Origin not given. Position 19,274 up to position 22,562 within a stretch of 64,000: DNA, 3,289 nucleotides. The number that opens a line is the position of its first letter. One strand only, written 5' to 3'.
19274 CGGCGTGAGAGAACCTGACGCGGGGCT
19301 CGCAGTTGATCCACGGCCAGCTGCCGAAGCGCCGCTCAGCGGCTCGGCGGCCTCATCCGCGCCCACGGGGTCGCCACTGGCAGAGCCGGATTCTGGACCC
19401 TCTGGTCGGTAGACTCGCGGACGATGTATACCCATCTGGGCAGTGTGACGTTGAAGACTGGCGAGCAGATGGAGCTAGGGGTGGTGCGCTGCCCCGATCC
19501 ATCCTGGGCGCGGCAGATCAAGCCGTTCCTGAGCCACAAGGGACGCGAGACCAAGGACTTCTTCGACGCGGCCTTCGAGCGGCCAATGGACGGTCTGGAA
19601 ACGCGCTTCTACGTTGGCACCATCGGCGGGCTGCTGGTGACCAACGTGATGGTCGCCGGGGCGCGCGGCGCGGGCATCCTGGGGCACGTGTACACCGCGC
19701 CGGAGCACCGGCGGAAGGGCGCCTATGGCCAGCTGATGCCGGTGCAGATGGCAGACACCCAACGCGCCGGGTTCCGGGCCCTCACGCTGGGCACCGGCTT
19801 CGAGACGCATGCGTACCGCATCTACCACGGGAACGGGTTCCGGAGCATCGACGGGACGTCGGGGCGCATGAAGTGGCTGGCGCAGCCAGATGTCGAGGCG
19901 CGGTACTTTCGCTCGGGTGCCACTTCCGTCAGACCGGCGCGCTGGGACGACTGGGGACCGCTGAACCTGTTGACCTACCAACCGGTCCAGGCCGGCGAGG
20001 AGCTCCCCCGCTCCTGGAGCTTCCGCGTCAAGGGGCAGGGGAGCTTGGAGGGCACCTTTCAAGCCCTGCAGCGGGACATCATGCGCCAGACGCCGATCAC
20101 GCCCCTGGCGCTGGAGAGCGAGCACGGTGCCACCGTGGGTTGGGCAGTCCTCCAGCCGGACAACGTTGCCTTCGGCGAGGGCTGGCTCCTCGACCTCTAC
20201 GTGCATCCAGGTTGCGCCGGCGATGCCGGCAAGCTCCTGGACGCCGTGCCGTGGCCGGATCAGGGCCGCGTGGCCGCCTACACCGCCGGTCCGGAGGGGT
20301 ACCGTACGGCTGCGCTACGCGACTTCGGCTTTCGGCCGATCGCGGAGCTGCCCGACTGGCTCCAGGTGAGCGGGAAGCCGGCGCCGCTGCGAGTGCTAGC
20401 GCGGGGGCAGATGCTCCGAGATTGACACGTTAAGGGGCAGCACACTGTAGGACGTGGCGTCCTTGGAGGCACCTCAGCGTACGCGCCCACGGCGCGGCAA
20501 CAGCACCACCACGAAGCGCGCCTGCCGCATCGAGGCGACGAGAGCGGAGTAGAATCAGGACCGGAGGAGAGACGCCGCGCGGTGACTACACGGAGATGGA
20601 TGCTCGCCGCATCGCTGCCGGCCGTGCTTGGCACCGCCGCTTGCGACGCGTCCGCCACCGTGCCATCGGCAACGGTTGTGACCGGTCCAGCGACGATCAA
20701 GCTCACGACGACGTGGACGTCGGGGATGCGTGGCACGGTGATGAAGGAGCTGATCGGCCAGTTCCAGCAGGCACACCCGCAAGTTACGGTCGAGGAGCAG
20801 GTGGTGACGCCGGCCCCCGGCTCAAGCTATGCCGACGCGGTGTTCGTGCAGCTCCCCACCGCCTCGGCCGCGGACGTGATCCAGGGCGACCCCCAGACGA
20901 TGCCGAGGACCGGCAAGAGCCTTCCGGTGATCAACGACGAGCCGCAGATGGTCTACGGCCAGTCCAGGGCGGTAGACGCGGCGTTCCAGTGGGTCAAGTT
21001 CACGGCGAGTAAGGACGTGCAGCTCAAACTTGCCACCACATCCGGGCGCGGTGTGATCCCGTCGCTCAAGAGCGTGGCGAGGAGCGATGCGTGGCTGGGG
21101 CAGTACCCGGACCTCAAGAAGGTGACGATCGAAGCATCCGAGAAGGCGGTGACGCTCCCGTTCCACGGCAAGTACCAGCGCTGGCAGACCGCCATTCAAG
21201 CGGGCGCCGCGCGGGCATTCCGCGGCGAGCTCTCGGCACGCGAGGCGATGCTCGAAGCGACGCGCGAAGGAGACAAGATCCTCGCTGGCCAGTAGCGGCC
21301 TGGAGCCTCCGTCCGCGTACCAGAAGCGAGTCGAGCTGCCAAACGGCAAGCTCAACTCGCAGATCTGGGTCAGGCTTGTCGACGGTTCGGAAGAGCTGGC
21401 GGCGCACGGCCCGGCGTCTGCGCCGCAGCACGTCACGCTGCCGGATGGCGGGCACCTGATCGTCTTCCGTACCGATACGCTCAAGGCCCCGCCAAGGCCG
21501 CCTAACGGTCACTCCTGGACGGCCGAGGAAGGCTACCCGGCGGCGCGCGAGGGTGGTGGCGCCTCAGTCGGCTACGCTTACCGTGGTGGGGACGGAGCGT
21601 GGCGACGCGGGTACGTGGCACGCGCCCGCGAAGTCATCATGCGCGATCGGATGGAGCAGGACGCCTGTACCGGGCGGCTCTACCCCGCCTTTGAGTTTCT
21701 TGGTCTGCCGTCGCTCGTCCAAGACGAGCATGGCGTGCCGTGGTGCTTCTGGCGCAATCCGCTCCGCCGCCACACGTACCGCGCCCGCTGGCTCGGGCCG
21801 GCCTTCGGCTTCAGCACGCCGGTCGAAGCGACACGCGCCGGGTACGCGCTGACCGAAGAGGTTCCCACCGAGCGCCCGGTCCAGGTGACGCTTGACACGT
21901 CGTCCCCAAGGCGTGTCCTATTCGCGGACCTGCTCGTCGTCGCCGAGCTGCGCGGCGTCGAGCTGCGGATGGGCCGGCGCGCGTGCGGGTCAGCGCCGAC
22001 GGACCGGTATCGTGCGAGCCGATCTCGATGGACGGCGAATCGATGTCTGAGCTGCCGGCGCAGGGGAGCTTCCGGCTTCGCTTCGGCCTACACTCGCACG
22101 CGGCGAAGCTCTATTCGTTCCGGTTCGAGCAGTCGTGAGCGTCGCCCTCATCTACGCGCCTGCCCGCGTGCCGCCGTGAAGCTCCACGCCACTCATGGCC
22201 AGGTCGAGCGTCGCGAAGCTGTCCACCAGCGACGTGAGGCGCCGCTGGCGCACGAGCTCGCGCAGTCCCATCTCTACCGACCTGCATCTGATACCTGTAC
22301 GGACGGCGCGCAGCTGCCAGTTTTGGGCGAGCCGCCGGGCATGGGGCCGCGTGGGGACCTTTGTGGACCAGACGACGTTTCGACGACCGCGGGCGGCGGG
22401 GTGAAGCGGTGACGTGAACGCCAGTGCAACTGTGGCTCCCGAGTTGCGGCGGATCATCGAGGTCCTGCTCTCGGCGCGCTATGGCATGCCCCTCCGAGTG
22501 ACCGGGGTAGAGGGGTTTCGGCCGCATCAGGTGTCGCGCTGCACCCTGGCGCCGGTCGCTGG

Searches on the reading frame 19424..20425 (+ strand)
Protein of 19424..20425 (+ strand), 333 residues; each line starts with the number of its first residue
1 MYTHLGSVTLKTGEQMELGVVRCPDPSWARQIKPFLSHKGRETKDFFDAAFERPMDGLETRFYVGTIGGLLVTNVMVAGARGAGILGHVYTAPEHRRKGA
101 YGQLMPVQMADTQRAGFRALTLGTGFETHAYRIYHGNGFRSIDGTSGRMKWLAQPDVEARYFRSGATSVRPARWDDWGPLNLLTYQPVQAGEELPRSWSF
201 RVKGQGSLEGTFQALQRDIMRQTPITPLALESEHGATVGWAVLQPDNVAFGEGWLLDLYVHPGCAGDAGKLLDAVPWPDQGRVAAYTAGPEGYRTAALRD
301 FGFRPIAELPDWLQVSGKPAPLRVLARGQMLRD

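Call 4: search_protein_families(library=pfam, proteins=[window:19424-20425:+], max_evalue=0.1)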
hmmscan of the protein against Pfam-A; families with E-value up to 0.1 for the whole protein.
window:19424-20425:+ (333 aa): 5 families
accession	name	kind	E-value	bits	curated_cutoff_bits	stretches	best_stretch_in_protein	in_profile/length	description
PF00583.31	Acetyltransf_1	-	7.4e-06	26.7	20.7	0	63-139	44-116/116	Acetyltransferase (GNAT) family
PF13508.13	Acetyltransf_7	-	2.2e-05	25.2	27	1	62-140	5-83/84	Acetyltransferase (GNAT) domain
PF13527.13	Acetyltransf_9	-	0.00034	21.1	25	1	83-134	72-122/127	Acetyltransferase (GNAT) domain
PF08445.16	FR47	-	0.032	14.7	22.1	1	81-142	19-80/86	FR47-like protein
PF13673.13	Acetyltransf_10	-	0.069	13.6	23.6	0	50-143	21-111/128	Acetyltransferase (GNAT) domain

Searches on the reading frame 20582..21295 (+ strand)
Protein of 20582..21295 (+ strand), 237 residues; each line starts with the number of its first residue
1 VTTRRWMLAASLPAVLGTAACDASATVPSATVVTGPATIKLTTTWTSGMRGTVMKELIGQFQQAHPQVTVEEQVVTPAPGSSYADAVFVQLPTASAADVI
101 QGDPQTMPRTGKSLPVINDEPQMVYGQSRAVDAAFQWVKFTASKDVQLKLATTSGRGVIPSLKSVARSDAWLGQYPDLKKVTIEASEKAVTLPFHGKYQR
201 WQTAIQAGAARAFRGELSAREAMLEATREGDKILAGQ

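Call 4: search_protein_families(library=pfam, proteins=[window:20582-21295:+], max_evalue=0.1)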
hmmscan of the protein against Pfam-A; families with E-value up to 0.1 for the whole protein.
window:20582-21295:+ (237 aa): 3 families
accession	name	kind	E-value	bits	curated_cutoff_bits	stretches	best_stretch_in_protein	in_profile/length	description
PF13416.11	SBP_bac_8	-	1.2e-06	29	27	1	86-171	187-271/279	Bacterial extracellular solute-binding protein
PF01547.30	SBP_bac_1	-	8.1e-06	26.5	26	1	51-112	7-66/307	Bacterial extracellular solute-binding protein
PF24416.1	DUF7548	-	0.009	16.4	27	1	24-87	71-136/137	Family of unknown function (DUF7548)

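Call 24: search_protein_families(library=padloc, proteins=[L003:2434-3684:+, P0109], max_evalue=0.01)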
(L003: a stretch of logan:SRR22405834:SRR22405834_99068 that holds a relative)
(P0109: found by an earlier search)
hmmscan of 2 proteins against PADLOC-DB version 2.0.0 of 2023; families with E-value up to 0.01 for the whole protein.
L003:2434-3684:+ (417 aa): 12 families
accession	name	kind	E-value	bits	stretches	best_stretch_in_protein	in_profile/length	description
PDLC04105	HerA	-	8.3e-08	29.2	1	132-278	77-216/576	-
PDLC04102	HerA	-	3.9e-07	26.8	1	211-277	160-231/654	-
PDLC04097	HerA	-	1.3e-06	25.3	1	211-331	145-258/618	-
PDLC02185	HerA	-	2.2e-05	21.4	1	214-275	152-212/585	-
PDLC04140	mad8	-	0.00012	19.7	1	228-314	29-95/314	mads_8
PDLC04100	HerA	-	0.00014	18.7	1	215-276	152-212/580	-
PDLC04107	HerA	-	0.00029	18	1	220-277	163-219/306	-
PDLC04103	HerA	-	0.00055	16.4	1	211-274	157-218/579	-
PDLC04106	HerA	-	0.0027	14.3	1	214-271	163-224/667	-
PDLC04101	HerA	-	0.0028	14.4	1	221-274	163-215/400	-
PDLC04099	HerA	-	0.0029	14.9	1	228-271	171-213/214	-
PDLC04098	HerA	-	0.0057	13.2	1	173-275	130-231/686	-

P0109 (541 aa): 0 families

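Call 60: search_protein_families(library=pfam, proteins=[L002:1-798:+], max_evalue=0.01)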
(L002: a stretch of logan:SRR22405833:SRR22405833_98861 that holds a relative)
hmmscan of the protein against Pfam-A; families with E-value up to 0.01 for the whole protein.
L002:1-798:+ (265 aa): 0 families

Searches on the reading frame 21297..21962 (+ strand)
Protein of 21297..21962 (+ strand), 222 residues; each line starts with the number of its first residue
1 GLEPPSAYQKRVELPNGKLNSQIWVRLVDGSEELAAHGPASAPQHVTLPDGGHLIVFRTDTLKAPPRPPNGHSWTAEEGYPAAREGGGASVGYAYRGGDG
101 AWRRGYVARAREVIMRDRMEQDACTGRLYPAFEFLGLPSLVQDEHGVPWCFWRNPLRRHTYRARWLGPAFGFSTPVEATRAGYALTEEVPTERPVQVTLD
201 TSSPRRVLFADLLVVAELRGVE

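Call 24: search_protein_families(library=padloc, proteins=[window:21297-21962:+], max_evalue=0.01)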
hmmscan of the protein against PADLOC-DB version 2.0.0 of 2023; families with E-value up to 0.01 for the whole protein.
window:21297-21962:+ (222 aa): 0 families

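Call 60: search_protein_families(library=pfam, proteins=[window:21297-21962:+], max_evalue=0.01)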
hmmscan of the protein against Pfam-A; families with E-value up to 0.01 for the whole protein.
window:21297-21962:+ (222 aa): 0 families

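Call 76: search_solved_structures(query=window:21297-21962:+, max_evalue=1)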
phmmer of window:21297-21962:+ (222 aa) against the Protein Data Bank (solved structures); distinct sequences matched with E-value up to 1: 3.
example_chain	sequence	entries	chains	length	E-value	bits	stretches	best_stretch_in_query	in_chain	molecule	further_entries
1grq_A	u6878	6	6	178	0.16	14.7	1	76-112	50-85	CHLORAMPHENICOL 3-O PHOSPHOTRANSFERASE | CHLORAMPHENICOL PHOSPHOTRANSFERASE | PROTEIN (CHLORAMPHENICOL PHOSPHOTRANSFERASE)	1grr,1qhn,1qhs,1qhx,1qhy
7ocl_A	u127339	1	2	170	0.6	12.8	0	143-159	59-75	Hepatocyte growth factor alpha chain,Hepatocyte growth factor alpha chain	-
7ocm_A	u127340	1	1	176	0.66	12.7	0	143-159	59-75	Hepatocyte growth factor alpha chain,Hepatocyte growth factor alpha chain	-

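Call 77: search_dna_similar(query=window:21297-21962:+, collection=plasmids, mode=protein, max_evalue=0.001, max_rows=8)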
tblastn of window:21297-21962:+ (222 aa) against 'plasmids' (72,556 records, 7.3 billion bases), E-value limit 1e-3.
No match.

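Call 93: search_protein_families(library=phrogs, proteins=[window:21297-21962:+], max_evalue=0.001)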
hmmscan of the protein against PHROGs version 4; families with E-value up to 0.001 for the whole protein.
window:21297-21962:+ (222 aa): 0 families

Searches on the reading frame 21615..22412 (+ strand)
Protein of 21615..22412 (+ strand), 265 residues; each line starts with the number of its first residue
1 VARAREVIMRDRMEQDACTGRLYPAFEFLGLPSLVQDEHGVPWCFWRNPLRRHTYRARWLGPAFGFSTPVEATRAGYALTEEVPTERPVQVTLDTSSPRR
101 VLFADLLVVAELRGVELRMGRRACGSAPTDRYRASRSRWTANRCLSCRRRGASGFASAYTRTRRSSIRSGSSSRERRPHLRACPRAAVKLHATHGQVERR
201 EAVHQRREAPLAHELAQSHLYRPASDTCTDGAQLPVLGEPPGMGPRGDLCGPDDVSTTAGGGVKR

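Call 4: search_protein_families(library=pfam, proteins=[window:21615-22412:+], max_evalue=0.1)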
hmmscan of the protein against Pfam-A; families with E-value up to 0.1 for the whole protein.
window:21615-22412:+ (265 aa): 0 families
